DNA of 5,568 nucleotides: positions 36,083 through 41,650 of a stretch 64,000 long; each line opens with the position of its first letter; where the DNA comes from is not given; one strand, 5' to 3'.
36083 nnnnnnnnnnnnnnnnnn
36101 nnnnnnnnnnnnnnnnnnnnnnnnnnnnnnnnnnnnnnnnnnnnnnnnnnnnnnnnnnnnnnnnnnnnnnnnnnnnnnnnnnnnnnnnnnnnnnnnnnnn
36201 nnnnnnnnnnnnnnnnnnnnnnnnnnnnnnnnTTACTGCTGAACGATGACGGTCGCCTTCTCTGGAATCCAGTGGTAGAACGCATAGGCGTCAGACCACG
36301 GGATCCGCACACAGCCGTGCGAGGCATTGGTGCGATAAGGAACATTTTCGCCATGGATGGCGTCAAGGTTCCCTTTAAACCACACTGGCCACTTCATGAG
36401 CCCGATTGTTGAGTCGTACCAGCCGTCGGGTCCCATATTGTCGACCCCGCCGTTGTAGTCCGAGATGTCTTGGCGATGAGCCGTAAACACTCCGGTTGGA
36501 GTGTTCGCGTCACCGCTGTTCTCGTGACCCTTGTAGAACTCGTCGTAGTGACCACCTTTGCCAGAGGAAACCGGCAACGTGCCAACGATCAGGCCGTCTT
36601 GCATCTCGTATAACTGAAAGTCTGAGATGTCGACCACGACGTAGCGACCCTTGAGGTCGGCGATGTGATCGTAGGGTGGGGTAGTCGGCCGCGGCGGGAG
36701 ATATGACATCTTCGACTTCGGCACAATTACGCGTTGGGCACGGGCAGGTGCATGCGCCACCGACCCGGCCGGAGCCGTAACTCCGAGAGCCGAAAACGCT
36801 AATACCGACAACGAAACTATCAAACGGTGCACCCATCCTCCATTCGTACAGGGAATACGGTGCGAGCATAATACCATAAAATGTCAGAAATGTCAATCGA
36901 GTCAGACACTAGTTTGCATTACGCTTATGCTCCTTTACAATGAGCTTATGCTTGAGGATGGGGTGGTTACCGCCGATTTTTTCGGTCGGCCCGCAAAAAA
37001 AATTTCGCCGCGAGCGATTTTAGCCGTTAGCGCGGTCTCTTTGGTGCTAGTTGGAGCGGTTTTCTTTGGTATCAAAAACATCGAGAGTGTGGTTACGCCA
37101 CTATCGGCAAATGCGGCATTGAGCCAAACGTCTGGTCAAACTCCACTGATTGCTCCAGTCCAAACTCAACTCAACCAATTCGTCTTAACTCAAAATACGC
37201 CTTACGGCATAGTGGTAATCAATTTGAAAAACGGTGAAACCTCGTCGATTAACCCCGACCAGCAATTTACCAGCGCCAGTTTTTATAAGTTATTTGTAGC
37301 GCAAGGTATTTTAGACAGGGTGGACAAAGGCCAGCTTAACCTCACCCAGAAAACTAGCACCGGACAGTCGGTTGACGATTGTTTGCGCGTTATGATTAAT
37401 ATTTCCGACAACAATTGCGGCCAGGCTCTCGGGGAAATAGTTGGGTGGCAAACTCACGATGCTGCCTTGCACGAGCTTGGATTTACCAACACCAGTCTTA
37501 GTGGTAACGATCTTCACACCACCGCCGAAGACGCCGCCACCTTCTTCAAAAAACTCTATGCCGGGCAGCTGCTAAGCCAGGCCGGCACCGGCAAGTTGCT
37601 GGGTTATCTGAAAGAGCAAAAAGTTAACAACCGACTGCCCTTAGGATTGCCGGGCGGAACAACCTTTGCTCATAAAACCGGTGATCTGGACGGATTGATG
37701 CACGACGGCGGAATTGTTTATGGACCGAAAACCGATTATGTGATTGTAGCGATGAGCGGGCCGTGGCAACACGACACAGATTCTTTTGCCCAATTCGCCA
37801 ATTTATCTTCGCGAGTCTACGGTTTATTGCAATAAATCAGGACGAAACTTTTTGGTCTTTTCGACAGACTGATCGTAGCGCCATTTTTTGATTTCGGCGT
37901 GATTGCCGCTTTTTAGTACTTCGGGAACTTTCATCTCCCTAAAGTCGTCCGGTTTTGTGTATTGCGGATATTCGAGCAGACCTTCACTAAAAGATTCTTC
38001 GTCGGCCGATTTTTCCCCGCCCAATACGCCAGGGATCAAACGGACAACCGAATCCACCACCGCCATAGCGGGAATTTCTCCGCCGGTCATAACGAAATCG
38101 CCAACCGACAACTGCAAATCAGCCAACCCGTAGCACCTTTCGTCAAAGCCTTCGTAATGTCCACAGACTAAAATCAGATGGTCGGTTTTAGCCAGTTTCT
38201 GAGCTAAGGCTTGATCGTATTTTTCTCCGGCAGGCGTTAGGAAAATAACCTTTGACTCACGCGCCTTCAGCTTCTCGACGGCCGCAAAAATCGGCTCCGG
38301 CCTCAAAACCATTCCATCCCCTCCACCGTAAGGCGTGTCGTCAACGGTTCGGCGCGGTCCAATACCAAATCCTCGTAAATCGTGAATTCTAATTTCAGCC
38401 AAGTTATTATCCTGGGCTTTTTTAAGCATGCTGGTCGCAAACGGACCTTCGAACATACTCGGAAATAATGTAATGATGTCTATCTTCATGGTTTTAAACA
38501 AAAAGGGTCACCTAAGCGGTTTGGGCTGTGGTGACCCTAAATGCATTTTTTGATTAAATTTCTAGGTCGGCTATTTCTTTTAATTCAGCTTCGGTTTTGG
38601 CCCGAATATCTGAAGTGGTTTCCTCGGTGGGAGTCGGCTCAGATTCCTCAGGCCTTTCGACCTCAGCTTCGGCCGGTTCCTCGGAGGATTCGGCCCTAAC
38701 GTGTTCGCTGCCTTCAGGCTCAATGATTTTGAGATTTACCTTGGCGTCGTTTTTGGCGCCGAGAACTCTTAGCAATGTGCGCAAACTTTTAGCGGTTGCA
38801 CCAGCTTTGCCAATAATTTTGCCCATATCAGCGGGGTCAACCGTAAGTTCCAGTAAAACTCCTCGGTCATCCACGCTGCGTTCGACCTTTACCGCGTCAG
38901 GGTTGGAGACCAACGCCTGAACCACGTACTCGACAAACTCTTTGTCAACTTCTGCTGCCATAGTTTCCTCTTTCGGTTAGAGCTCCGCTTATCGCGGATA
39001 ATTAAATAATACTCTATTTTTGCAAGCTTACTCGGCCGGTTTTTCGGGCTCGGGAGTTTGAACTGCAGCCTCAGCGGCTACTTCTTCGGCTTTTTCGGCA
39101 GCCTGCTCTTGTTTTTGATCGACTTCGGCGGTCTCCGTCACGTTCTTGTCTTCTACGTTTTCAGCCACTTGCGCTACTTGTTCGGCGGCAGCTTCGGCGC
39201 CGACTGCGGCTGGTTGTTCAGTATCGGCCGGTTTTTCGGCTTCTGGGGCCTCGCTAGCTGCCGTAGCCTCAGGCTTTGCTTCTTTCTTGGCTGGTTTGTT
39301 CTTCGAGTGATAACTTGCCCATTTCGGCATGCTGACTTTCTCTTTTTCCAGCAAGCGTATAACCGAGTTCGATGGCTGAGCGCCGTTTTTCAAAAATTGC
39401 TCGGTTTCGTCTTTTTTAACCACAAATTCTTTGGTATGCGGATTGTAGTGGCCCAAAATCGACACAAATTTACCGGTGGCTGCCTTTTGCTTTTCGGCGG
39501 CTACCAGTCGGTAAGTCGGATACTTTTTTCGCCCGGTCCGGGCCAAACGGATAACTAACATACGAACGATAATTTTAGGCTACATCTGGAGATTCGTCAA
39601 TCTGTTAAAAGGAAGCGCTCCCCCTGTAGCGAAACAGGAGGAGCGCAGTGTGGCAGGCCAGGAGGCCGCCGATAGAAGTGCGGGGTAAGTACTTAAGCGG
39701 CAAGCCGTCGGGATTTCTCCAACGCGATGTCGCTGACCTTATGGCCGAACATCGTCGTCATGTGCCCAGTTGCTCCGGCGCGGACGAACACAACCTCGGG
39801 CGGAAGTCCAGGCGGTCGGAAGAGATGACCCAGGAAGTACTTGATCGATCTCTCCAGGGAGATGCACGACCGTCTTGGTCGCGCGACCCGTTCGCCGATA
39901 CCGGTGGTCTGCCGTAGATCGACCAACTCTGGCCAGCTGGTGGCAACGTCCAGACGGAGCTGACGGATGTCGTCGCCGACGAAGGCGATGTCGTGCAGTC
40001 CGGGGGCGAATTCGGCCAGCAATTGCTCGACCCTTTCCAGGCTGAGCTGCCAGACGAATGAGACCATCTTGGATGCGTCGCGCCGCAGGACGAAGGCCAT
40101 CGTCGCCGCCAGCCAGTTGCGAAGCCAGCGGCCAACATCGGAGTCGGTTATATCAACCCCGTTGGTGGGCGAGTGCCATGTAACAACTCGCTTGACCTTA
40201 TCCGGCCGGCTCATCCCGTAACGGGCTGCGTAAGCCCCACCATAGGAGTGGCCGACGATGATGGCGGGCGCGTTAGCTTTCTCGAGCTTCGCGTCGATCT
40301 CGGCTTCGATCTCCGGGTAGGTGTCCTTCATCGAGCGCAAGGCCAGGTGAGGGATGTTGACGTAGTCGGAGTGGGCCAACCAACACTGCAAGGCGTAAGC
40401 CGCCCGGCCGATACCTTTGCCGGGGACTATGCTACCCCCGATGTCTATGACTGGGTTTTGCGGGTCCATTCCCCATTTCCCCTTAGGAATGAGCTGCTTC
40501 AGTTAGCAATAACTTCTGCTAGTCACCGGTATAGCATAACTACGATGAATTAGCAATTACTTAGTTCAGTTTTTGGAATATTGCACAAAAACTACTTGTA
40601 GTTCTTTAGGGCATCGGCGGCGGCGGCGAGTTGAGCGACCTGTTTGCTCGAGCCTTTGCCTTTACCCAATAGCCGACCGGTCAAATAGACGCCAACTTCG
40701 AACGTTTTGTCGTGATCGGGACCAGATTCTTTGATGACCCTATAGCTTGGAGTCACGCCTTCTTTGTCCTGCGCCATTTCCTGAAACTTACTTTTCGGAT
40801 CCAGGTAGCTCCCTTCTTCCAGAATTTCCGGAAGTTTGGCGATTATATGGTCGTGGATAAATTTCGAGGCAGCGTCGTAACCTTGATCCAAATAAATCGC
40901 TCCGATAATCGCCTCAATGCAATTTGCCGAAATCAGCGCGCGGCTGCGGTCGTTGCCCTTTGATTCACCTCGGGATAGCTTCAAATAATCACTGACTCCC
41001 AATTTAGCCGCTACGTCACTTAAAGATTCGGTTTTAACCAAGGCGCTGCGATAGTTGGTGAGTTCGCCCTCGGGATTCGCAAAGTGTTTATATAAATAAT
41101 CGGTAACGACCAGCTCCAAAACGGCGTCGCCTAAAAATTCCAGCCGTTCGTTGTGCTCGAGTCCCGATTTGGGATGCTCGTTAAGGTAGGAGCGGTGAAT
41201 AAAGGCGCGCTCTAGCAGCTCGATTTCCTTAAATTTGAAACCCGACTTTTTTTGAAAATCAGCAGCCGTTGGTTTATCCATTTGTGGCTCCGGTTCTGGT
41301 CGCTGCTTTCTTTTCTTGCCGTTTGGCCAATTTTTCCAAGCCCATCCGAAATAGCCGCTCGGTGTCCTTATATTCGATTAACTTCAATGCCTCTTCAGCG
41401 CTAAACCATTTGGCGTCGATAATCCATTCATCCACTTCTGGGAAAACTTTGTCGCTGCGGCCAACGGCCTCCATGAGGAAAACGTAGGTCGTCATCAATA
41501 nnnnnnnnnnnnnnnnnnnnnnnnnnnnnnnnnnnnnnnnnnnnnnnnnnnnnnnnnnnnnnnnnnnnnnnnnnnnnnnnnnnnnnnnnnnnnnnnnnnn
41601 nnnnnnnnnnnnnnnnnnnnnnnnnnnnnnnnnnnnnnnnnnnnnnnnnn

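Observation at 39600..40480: GC-rich alpha/beta hydrolase inserted inside the conserved rpsP-KH-trmD / rnc-nudix-nusB-rpmF neighbourhood; second GC-rich patch at 23.45-24.33 kb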

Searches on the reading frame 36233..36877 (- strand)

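Call 3: search_protein_families(library=pfam, proteins=[window:36233-36877:-], max_evalue=0.01)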
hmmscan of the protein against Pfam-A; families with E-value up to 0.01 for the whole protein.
window:36233-36877:- (214 aa): 1 family
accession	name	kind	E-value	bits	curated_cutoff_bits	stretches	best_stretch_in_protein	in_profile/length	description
PF03734.19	YkuD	-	5.4e-18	66.4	23.4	1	78-212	2-146/146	L,D-transpeptidase catalytic domain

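Call 79: search_protein_families(library=ncbifam, proteins=[window:36233-36877:-], max_evalue=0.001)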
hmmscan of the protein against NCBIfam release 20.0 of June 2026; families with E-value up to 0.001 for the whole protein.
window:36233-36877:- (214 aa): 3 families
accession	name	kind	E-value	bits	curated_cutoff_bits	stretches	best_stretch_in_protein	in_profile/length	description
NF004785.0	PRK06132.1-2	subfamily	3.3e-09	36.4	169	1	63-133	54-104/353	hypothetical protein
NF004787.0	PRK06132.1-4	equivalog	7.3e-05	21.7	409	1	25-204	9-158/347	hypothetical protein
NF004786.0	PRK06132.1-3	equivalog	0.00038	19.4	329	0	173-212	99-138/418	hypothetical protein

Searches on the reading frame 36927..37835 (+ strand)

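Call 3: search_protein_families(library=pfam, proteins=[window:36927-37835:+], max_evalue=0.01)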
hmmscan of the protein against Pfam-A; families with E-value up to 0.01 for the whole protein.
window:36927-37835:+ (302 aa): 2 families
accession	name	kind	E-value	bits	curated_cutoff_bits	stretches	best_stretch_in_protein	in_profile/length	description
PF13354.11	Beta-lactamase2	-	2.2e-41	142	22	1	94-276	1-213/214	Beta-lactamase enzyme family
PF00144.29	Beta-lactamase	-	1.9e-05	24.5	27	0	94-142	16-78/329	Beta-lactamase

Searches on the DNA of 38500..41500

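Call 48: search_rna_families(source=window, start=38500, end=41500, threshold=evalue, max_evalue=1)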
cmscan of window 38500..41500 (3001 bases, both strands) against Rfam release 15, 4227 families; matches with E-value up to 1: 1.
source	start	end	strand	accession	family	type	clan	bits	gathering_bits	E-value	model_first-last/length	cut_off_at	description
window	38561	38611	-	RF02925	6A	Gene; sRNA;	-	21.6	41.2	0.88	1-52/52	no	6A RNA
